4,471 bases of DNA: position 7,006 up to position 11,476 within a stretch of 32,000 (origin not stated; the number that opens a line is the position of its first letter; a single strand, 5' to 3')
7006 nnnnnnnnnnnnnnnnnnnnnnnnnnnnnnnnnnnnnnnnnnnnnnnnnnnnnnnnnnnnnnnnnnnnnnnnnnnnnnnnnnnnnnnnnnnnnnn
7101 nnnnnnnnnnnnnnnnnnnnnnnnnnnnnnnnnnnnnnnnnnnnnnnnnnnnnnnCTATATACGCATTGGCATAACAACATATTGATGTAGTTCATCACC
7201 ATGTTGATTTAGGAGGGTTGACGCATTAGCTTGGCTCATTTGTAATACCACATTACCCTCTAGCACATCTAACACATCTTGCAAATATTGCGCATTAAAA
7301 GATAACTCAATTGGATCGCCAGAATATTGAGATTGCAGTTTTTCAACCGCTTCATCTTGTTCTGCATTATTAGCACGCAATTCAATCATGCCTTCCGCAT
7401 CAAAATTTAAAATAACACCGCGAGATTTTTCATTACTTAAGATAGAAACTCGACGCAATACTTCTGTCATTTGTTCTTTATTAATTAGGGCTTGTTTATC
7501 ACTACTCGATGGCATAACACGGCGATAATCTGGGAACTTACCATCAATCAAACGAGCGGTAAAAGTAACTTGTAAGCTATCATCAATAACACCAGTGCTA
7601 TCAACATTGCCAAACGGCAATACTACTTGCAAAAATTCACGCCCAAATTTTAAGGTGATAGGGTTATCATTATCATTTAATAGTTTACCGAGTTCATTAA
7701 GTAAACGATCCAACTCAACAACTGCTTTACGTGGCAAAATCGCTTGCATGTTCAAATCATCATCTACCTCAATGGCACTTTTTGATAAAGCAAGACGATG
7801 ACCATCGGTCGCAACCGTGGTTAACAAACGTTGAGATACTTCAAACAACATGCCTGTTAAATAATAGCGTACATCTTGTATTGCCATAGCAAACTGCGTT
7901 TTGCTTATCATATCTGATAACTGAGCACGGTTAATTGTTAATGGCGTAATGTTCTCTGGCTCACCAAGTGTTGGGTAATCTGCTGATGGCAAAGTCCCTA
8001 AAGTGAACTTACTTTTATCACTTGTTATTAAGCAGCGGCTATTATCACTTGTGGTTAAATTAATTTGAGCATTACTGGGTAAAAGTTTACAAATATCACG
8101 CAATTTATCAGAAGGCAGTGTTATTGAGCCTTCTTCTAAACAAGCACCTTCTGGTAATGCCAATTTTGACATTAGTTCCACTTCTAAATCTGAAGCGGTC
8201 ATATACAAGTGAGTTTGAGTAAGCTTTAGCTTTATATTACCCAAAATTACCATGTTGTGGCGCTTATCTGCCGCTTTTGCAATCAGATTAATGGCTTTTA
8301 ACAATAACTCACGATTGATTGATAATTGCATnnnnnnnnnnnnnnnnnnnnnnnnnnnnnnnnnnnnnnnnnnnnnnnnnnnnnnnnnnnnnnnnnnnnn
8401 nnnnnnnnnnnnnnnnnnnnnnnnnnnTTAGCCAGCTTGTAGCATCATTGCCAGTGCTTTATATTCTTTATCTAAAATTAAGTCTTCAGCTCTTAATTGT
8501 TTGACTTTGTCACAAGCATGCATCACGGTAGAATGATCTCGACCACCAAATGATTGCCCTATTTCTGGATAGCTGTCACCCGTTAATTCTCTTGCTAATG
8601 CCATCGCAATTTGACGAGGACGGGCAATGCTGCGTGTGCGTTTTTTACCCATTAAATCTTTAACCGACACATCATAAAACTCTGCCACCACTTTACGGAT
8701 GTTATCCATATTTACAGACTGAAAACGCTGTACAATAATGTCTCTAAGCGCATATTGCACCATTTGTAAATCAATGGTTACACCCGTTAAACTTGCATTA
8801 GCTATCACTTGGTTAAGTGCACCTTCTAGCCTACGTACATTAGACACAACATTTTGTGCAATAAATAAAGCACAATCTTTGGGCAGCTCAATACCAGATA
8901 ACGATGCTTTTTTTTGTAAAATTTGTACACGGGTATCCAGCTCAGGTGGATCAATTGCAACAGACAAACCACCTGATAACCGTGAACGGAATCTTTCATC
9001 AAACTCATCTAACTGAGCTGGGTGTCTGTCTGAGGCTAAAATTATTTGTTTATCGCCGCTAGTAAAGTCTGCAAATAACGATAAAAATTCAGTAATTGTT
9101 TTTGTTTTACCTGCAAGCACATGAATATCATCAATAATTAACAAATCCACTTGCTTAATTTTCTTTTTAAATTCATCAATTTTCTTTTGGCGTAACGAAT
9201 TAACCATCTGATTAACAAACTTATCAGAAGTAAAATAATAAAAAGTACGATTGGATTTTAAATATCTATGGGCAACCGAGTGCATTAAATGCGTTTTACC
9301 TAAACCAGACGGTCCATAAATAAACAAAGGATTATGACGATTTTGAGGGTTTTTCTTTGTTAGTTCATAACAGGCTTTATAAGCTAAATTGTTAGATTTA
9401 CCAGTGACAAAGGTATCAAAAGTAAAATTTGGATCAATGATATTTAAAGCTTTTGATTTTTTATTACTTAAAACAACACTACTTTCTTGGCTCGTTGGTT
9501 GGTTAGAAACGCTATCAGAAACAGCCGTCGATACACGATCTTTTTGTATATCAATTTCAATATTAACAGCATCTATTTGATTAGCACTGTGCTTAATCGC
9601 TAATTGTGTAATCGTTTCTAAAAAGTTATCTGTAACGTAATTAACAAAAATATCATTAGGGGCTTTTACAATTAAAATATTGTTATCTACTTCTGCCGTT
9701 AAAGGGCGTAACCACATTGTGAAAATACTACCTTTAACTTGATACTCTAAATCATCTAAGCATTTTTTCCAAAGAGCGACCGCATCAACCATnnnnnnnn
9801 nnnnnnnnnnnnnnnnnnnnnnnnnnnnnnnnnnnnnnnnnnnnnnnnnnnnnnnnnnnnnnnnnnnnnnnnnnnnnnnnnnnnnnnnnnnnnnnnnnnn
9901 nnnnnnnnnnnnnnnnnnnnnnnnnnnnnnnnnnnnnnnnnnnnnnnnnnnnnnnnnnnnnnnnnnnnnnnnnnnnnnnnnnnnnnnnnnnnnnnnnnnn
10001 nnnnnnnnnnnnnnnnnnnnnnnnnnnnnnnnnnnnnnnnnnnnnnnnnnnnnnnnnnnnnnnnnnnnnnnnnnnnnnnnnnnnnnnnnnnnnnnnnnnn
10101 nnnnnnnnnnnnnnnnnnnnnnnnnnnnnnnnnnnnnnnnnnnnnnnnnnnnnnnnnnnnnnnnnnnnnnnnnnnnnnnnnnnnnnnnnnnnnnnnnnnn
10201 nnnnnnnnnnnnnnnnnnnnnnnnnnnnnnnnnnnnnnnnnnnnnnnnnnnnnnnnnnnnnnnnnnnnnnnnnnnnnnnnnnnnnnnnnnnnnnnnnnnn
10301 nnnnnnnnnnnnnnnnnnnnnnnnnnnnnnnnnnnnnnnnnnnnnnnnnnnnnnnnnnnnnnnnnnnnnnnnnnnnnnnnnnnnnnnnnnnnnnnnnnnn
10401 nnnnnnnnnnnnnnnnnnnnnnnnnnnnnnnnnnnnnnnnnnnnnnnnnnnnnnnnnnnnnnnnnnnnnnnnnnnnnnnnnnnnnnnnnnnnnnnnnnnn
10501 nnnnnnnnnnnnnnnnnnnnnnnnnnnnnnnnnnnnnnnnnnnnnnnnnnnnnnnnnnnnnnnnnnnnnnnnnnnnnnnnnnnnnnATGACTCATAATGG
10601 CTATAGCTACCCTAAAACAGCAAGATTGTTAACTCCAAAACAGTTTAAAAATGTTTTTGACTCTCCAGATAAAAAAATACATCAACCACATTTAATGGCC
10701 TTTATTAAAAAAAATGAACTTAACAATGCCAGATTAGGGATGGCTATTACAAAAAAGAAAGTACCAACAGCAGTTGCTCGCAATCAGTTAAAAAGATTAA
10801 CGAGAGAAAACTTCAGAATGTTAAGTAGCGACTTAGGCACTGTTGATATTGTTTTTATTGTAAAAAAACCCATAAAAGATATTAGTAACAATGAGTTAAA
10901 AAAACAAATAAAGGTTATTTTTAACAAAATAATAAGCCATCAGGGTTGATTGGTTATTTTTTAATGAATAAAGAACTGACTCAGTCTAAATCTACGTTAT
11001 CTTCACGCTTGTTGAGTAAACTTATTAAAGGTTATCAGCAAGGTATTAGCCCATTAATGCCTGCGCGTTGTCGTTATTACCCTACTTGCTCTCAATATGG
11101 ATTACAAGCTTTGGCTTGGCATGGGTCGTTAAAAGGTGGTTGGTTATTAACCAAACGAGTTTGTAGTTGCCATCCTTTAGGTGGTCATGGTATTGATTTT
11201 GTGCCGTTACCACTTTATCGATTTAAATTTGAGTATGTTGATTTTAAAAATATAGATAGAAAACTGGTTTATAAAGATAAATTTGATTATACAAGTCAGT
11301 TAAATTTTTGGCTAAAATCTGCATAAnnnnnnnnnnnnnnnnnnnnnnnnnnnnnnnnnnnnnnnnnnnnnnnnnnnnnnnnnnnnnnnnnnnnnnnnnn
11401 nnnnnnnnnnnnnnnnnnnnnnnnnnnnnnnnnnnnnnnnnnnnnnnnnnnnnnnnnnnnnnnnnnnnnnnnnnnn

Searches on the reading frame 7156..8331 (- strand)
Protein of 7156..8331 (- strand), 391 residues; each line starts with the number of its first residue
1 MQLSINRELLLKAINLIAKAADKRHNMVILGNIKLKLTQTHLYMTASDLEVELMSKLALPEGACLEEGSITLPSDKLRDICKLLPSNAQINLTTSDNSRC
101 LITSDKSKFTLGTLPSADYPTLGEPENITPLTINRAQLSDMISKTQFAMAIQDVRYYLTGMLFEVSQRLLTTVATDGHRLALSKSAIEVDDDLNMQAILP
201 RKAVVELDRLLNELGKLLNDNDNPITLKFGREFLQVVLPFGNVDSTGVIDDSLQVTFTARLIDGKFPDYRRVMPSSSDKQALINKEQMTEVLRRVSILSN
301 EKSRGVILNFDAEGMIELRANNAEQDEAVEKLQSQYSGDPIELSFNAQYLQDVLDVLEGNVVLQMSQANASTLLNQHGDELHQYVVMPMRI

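Call 44: search_protein_families(library=pfam, proteins=[window:7156-8331:-], max_evalue=0.001)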
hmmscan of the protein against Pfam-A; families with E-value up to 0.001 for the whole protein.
window:7156-8331:- (391 aa): 3 families
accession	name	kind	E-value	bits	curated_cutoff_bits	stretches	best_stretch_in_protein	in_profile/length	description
PF02768.20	DNA_pol3_beta_3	-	9.4e-32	109.8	27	1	270-390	1-121/121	DNA polymerase III beta subunit, C-terminal domain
PF02767.21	DNA_pol3_beta_2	-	5.3e-31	107.8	27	1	133-268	2-116/116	DNA polymerase III beta subunit, central domain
PF00712.24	DNA_pol3_beta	-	1.4e-30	106.3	24.4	1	1-122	1-119/120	DNA polymerase III beta subunit, N-terminal domain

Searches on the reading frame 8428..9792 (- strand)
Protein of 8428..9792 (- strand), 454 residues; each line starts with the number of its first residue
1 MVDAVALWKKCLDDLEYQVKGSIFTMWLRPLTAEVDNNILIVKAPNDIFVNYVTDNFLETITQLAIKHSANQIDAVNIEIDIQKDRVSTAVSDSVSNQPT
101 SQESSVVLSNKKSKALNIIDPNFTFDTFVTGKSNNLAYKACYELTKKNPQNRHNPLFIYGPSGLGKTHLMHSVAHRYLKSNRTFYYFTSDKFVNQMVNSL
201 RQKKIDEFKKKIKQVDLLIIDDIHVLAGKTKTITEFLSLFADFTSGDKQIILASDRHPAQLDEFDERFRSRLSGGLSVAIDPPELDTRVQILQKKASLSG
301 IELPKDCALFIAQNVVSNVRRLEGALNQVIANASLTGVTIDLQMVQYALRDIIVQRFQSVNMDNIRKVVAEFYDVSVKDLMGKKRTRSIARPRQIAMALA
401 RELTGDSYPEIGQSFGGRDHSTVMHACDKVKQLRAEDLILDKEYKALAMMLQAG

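Call 44: search_protein_families(library=pfam, proteins=[window:8428-9792:-], max_evalue=0.001)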
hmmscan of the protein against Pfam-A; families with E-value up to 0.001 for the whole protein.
window:8428-9792:- (454 aa): 15 families
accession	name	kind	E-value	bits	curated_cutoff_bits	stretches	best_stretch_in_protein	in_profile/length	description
PF00308.24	Bac_DnaA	-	2e-55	187.8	23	1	120-278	2-161/162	Bacterial DnaA ATPAse domain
PF08299.17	Bac_DnaA_C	-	1.5e-31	108.6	31.5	1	363-430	2-69/69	Bacterial dnaA protein helix-turn-helix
PF11638.13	DnaA_N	-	6.7e-12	45.4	24.6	1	6-65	2-63/65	DnaA N-terminal domain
PF00004.35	AAA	-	1.8e-11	45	21.2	1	157-266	2-119/131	ATPase family associated with various cellular activities (AAA)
PF01695.23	IstB_IS21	-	1.4e-09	38.2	24.1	1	136-257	75-195/238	IstB-like ATP binding protein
PF01637.24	ATPase_2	-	1.8e-07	31.6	33.2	1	145-232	12-93/225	ATPase domain predominantly from Archaea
PF13173.12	AAA_14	-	9.5e-07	29.3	27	1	153-238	2-86/129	AAA domain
PF13401.12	AAA_22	-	3.6e-06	27.8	27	0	153-188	5-40/130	AAA domain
PF25199.1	nSTAND_NTPase5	-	4.1e-05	23.9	34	1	143-234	31-116/145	Novel STAND NTPase 5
PF13191.12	AAA_16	-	0.00011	23.2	32.6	1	151-195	22-63/167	AAA ATPase domain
PF11490.13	DNA_pol3_a_NII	-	0.00019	21.7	26.3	1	8-94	3-84/117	DNA polymerase III polC-type N-terminus II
PF04851.21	ResIII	-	0.0003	21.2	22.5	0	145-210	15-83/164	Type III restriction enzyme, res subunit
PF24883.2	NPHP3_N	-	0.00044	20.9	24.8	0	151-190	20-61/164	Nephrocystin 3, N-terminal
PF05496.18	RuvB_N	-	0.00088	19.5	27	0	150-230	30-100/159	Holliday junction DNA helicase RuvB P-loop domain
PF20720.3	nSTAND3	-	0.00088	19.4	27.2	0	151-197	15-61/155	Novel STAND NTPase 3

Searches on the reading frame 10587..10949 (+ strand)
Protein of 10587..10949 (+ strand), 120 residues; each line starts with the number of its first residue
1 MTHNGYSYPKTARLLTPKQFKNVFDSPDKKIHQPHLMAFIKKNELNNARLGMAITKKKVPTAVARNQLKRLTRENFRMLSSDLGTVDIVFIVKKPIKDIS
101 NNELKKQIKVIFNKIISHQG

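Call 44: search_protein_families(library=pfam, proteins=[window:10587-10949:+], max_evalue=0.001)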
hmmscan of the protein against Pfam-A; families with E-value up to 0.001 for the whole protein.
window:10587-10949:+ (120 aa): 1 family
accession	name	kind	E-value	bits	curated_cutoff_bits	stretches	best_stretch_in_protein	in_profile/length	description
PF00825.24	Ribonuclease_P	-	1.6e-25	89.7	22.3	1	9-115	2-108/109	Ribonuclease P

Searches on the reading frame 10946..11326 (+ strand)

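Call 44: search_protein_families(library=pfam, proteins=[window:10946-11326:+], max_evalue=0.001)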
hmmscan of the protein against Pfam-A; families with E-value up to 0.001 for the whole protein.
window:10946-11326:+ (126 aa): 1 family
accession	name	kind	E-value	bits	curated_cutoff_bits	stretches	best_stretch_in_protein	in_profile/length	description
PF01809.23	YidD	-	1.4e-25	89.2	27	1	21-86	2-67/67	Putative membrane protein insertion efficiency factor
